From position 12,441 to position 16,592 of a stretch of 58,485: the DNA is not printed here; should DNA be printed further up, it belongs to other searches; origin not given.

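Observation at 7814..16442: Two tandem giant MshQ paralogs: a shared C-terminal core with unrelated N-terminal head modules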

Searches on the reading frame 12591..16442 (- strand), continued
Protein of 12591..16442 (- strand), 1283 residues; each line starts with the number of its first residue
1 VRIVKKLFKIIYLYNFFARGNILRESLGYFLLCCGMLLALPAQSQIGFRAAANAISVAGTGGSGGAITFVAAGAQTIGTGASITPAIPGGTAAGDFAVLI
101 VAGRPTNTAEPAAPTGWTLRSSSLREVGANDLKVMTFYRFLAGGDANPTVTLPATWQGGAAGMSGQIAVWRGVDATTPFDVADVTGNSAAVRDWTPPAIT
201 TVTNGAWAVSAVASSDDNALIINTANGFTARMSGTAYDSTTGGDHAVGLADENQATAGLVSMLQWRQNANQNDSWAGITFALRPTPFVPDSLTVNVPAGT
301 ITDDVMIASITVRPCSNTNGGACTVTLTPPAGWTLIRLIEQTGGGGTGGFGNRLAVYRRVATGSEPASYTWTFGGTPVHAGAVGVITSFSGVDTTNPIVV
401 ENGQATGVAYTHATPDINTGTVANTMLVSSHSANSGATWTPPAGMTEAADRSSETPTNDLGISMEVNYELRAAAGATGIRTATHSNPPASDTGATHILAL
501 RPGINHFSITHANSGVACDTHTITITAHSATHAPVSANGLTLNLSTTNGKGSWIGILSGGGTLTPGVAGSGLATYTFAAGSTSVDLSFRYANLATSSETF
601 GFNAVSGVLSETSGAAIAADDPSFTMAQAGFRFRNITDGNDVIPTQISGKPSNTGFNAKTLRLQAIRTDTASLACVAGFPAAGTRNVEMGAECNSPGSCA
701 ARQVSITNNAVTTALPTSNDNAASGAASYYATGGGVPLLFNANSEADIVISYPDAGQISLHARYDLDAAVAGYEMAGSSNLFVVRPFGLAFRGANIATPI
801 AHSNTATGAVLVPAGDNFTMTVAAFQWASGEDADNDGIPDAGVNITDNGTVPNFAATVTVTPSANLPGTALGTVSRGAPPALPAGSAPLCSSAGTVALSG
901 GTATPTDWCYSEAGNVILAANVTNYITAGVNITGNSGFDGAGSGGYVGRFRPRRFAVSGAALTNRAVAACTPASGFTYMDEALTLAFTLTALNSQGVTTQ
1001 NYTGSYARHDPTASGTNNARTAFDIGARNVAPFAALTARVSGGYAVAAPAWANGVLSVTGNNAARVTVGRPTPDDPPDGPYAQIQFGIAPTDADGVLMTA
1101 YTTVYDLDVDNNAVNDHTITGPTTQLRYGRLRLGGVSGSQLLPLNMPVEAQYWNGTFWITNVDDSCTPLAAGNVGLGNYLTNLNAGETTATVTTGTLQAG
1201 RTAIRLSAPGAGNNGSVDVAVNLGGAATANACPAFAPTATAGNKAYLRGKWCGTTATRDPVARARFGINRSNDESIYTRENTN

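Call 20: find_encoding_contigs(protein=P0122, flank=10000, max_places=2)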
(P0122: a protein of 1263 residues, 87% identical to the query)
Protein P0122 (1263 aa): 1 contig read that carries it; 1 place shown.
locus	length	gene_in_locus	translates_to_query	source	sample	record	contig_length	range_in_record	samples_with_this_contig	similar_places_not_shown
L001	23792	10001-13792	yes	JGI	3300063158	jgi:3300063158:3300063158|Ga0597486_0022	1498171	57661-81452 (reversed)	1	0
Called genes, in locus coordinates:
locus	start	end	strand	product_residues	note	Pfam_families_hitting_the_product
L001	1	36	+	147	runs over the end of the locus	PF00581:Rhodanese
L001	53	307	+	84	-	PF00462:Glutaredoxin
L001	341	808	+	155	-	PF02556:SecB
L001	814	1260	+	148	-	PF06347:SH3_4, PF08239:SH3_3 (weak), PF06347:SH3_4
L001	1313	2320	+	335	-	PF01210:NAD_Gly3P_dh_N, PF02558:ApbA (weak), PF07479:NAD_Gly3P_dh_C, PF20618:GPD_NAD_C_bact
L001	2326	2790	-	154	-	PF00588:SpoU_methylase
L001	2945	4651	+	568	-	PF13401:AAA_22 (faint), PF25199:nSTAND_NTPase5 (faint), PF05157:MshEN, PF00437:T2SSE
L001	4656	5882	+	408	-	PF28597:T2SSF_N, PF00482:T2SSF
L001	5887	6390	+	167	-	-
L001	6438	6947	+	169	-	PF07963:N_methyl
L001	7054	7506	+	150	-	PF07963:N_methyl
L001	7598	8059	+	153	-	PF07963:N_methyl (weak), PF12019:GspH (faint)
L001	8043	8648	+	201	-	PF07963:N_methyl (weak)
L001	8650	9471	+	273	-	PF07963:N_methyl (weak)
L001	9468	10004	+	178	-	-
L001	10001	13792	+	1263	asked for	PF20419:DUF6701, PF28243:DUF6701_2nd (weak), PF28247:DUF6701_3rd, PF28238:DUF6701_4th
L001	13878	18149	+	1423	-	PF07691:PA14, PF10528:GLEYA (weak), PF13385:Laminin_G_3, PF20419:DUF6701, PF28243:DUF6701_2nd, PF28247:DUF6701_3rd, PF28238:DUF6701_4th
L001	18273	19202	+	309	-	PF11104:PilM_2 (weak)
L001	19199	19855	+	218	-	-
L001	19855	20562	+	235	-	-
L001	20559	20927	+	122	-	-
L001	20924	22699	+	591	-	PF07660:STN (weak), PF07655:Secretin_N_2, PF00263:Secretin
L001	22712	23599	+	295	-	PF13191:AAA_16, PF13401:AAA_22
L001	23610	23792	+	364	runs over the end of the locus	PF13432:TPR_16 (faint), PF23914:TPR_CcmH_CycH (faint), PF00515:TPR_1 (faint), PF07719:TPR_2 (faint), PF13428:TPR_14 (faint), PF14559:TPR_19 (weak)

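Call 21: find_encoding_contigs(protein=P0128, flank=10000, max_places=2)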
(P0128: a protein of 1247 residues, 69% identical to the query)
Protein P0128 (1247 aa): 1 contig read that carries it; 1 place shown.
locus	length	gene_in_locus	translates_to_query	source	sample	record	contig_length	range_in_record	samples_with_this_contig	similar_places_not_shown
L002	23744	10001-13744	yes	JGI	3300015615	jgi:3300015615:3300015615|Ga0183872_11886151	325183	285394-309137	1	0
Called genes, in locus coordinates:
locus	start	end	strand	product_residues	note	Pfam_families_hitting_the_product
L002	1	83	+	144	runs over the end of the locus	PF00581:Rhodanese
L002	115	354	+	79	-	PF00462:Glutaredoxin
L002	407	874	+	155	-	PF02556:SecB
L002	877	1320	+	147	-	PF06347:SH3_4, PF08239:SH3_3 (weak), PF06347:SH3_4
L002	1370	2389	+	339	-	PF01210:NAD_Gly3P_dh_N, PF02558:ApbA (faint), PF07479:NAD_Gly3P_dh_C, PF20618:GPD_NAD_C_bact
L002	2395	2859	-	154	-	PF00588:SpoU_methylase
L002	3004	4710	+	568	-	PF13401:AAA_22 (faint), PF05157:MshEN, PF13191:AAA_16 (faint), PF00437:T2SSE, PF25199:nSTAND_NTPase5 (faint)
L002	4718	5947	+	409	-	PF28597:T2SSF_N, PF00482:T2SSF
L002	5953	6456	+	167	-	-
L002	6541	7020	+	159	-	PF07963:N_methyl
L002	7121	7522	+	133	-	PF07963:N_methyl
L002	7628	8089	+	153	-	PF07963:N_methyl (weak)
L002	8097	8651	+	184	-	PF07963:N_methyl (faint)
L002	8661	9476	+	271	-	PF07963:N_methyl (weak)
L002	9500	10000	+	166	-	-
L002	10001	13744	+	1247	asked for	PF20419:DUF6701, PF28243:DUF6701_2nd (weak), PF28247:DUF6701_3rd, PF28238:DUF6701_4th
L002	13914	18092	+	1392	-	PF07691:PA14, PF07953:Toxin_R_bind_N (faint), PF10528:GLEYA, PF13385:Laminin_G_3, PF20419:DUF6701, PF28243:DUF6701_2nd, PF28247:DUF6701_3rd, PF28238:DUF6701_4th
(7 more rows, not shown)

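Call 24: search_solved_structures(query=window:12594-16442:-, max_evalue=1)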
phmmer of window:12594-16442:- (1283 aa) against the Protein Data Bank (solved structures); distinct sequences matched with E-value up to 1: 1.
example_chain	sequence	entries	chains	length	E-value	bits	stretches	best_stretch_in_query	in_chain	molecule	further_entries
1vbi_A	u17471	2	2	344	0.3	12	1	107-166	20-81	Type 2 malate/lactate dehydrogenase | malate/L-lactate dehydrogenase family protein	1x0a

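Call 75: find_encoding_contigs(protein=P0123, flank=10000, max_places=2)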
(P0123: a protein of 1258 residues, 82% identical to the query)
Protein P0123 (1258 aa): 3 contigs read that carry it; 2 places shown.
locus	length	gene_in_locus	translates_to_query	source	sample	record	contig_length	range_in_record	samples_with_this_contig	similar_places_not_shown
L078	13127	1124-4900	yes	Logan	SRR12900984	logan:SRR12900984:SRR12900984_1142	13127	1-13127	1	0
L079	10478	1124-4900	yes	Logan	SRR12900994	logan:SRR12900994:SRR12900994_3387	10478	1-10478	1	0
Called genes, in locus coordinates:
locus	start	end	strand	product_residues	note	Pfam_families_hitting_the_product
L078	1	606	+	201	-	?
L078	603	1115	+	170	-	-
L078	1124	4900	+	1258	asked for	PF20419:DUF6701, PF28243:DUF6701_2nd, PF28247:DUF6701_3rd, PF28238:DUF6701_4th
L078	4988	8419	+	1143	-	PF25788:Ig_Rha78A_N (faint), PF21200:Glyco_hydro_39_C (faint), PF28247:DUF6701_3rd, PF28238:DUF6701_4th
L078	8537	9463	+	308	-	-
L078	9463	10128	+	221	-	PF05137:PilN (faint)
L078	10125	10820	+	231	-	-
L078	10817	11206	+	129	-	-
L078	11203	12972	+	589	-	PF07660:STN (weak), PF07655:Secretin_N_2, PF00263:Secretin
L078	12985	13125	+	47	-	?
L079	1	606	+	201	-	?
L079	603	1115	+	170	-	-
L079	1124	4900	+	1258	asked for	PF20419:DUF6701, PF28243:DUF6701_2nd, PF28247:DUF6701_3rd, PF28238:DUF6701_4th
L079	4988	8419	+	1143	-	PF25788:Ig_Rha78A_N (faint), PF21200:Glyco_hydro_39_C (faint), PF28247:DUF6701_3rd, PF28238:DUF6701_4th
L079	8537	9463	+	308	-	-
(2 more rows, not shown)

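Call 76: search_protein_families(library=pfam, proteins=[L078:4988-8419:+], max_evalue=0.001)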
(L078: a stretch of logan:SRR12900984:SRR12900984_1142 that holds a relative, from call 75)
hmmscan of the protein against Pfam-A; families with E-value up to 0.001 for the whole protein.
L078:4988-8419:+ (1143 aa): 4 families
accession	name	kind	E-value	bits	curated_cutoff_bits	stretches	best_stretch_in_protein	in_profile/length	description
PF20419.3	DUF6701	-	2.4e-68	232.1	27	1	662-1141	129-576/577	Family of unknown function (DUF6701)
PF14292.12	SusE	-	2.8e-06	27.9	25.2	0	194-256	7-74/106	SusE outer membrane protein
PF25788.1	Ig_Rha78A_N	-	3.2e-06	27.8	27.4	0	477-562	15-103/105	Rha78A-like, N-terminal immunoglobulin domain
PF21200.3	Glyco_hydro_39_C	-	4.2e-06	27.4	27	0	498-557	29-86/89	Alpha-L-iduronidase C-terminal domain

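Call 87: find_encoding_contigs(protein=P0167, flank=10000, max_places=1)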
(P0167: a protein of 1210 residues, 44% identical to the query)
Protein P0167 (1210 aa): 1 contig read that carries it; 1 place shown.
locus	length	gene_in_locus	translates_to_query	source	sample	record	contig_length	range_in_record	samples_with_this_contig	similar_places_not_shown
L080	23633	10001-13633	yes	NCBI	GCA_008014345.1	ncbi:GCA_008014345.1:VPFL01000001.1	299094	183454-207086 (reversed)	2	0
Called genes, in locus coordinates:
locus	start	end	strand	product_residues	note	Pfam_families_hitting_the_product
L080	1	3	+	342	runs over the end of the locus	PF01210:NAD_Gly3P_dh_N, PF07479:NAD_Gly3P_dh_C, PF20618:GPD_NAD_C_bact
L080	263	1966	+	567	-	PF13191:AAA_16 (faint), PF05157:MshEN, PF25199:nSTAND_NTPase5 (faint), PF00437:T2SSE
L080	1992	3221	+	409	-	PF28597:T2SSF_N, PF00482:T2SSF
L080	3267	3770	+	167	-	PF07963:N_methyl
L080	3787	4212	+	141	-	PF07963:N_methyl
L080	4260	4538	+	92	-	-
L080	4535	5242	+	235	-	PF08241:Methyltransf_11, PF08242:Methyltransf_12 (faint), PF13649:Methyltransf_25 (weak)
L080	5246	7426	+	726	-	PF12895:ANAPC3 (faint), PF13424:TPR_12 (faint), PF00515:TPR_1 (faint), PF07719:TPR_2 (faint), PF13181:TPR_8 (faint), PF13432:TPR_16 (weak), PF14559:TPR_19, PF13844:Glyco_transf_41, +5 more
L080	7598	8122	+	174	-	PF07963:N_methyl (weak)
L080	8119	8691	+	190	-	-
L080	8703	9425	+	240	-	PF07963:N_methyl (weak)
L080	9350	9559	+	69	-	-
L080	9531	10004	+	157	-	-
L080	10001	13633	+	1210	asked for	PF20419:DUF6701, PF28243:DUF6701_2nd (weak), PF28247:DUF6701_3rd, PF28238:DUF6701_4th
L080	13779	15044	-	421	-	PF00872:Transposase_mut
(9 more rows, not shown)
